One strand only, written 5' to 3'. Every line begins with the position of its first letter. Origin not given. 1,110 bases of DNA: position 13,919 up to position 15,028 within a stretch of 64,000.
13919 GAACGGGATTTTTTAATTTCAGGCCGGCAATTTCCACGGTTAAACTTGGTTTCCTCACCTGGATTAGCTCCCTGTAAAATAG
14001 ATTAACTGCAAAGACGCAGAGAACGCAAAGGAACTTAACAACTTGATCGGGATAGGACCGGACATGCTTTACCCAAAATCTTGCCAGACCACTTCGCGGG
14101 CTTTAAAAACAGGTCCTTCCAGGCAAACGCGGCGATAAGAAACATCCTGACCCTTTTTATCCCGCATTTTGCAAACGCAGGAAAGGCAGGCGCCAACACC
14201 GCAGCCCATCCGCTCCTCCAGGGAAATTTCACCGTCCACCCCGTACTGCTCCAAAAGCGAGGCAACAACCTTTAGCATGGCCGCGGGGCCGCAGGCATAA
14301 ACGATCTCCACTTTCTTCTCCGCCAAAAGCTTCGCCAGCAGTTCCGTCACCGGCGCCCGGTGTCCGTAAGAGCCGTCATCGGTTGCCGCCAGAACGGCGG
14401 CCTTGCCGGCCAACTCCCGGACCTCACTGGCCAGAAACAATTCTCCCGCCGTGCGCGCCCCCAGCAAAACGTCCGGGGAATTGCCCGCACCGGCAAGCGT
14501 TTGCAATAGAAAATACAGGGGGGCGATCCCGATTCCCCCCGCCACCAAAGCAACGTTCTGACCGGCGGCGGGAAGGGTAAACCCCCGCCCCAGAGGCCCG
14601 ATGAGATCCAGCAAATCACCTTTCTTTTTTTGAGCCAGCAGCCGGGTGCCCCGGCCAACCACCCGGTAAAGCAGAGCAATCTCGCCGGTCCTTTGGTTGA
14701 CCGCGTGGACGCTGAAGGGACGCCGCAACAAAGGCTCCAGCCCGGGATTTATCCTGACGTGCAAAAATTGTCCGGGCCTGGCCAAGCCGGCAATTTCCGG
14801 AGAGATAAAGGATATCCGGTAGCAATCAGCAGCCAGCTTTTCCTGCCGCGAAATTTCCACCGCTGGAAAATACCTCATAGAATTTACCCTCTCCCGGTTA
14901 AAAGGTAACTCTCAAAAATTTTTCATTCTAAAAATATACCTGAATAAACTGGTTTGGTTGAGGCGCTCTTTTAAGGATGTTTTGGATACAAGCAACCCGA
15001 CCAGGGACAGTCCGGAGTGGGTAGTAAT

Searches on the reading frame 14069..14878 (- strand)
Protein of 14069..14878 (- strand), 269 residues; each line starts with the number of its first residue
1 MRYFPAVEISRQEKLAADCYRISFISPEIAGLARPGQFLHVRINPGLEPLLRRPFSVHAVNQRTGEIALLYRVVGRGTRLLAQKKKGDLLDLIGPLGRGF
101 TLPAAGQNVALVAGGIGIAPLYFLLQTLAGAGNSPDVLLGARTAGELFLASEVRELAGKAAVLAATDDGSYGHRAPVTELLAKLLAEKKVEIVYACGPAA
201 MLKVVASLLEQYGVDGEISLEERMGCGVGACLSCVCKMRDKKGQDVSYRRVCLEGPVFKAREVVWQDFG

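Call 7: search_protein_families(library=ncbifam, proteins=[window:14069-14878:-], max_evalue=0.001)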
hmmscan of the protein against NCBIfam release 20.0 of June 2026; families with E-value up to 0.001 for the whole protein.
window:14069-14878:- (269 aa): 22 families
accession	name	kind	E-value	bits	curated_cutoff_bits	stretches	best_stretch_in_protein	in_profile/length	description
NF000799.0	PRK00054.1-4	equivalog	5.4e-70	235.4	314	1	8-264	8-257/258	dihydroorotate dehydrogenase electron transfer subunit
NF000798.0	PRK00054.1-3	equivalog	3.4e-51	174.2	219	1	7-264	8-243/244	dihydroorotate dehydrogenase electron transfer subunit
NF000797.0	PRK00054.1-2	equivalog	6.5e-50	169.9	270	1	8-264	18-266/267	dihydroorotate dehydrogenase electron transfer subunit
NF004862.0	PRK06222.1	subfamily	1.3e-49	169.2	220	1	7-267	2-252/281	sulfide/dihydroorotate dehydrogenase-like FAD/NAD-binding protein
NF009414.0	PRK12778.1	equivalog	2.9e-48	164.7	1103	1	8-267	3-252/752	bifunctional dihydroorotate dehydrogenase B NAD binding subunit/NADPH-dependent glutamate synthase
NF000796.0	PRK00054.1-1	equivalog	1.7e-43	148.7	224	1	33-269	29-241/254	dihydroorotate dehydrogenase electron transfer subunit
NF009413.0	PRK12775.1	equivalog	1.5e-32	112.4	1895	1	8-266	3-251/1006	putative trifunctional 2-polyprenylphenol hydroxylase/glutamate synthase subunit beta/ferritin domain-containing protein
NF006220.0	PRK08345.1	subfamily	5.7e-25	88.1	395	1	20-260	28-284/294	cytochrome-c3 hydrogenase subunit gamma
NF009415.0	PRK12779.1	equivalog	1.7e-24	85.8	1519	1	9-268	653-923/944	putative bifunctional glutamate synthase subunit beta/2-polyprenylphenol hydroxylase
NF040830.1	sulfhyd_ShyC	equivalog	1.8e-20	73.3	600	1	20-261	24-279/288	NAD(P)-dependent hydrogenase/sulfhydrogenase 2 subunit gamma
TIGR02911.1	sulfite_red_B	equivalog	2.1e-20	72.9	288.6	1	29-259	27-252/261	anaerobic sulfite reductase subunit AsrB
NF004470.0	PRK05802.1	equivalog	1.5e-18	66.9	313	1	30-242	93-309/330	sulfide/dihydroorotate dehydrogenase-like FAD/NAD-binding protein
NF040835.1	sulfhyd_HydG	equivalog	5.1e-18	65.4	650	1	21-264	36-285/292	NADPH-dependent hydrogenase/sulfhydrogenase 1 subunit gamma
NF045803.1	MethMoxFADbindMmoC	equivalog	4.5e-17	61.8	500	1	34-223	141-339/343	aromatic/alkene monooxygenase hydroxylase FAD-binding subunit MmoC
NF040810.1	BenC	equivalog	7.9e-15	54.8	430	1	35-217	136-323/333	benzoate 1,2-dioxygenase electron transfer component BenC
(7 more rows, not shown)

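Call 8: search_protein_families(library=pfam, proteins=[window:14069-14878:-], max_evalue=0.001)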
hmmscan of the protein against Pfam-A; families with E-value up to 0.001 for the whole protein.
window:14069-14878:- (269 aa): 3 families
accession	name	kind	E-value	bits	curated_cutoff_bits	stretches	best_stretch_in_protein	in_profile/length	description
PF10418.14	DHODB_Fe-S_bind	-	3.5e-16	59.1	23.9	1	221-263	1-40/41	Iron-sulfur cluster binding domain of dihydroorotate dehydrogenase B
PF00175.26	NAD_binding_1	-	1e-08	36.2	22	1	111-206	1-108/109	Oxidoreductase NAD-binding domain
PF00970.30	FAD_binding_6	-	5.8e-05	23.8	21.1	1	8-98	3-96/99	Oxidoreductase FAD-binding domain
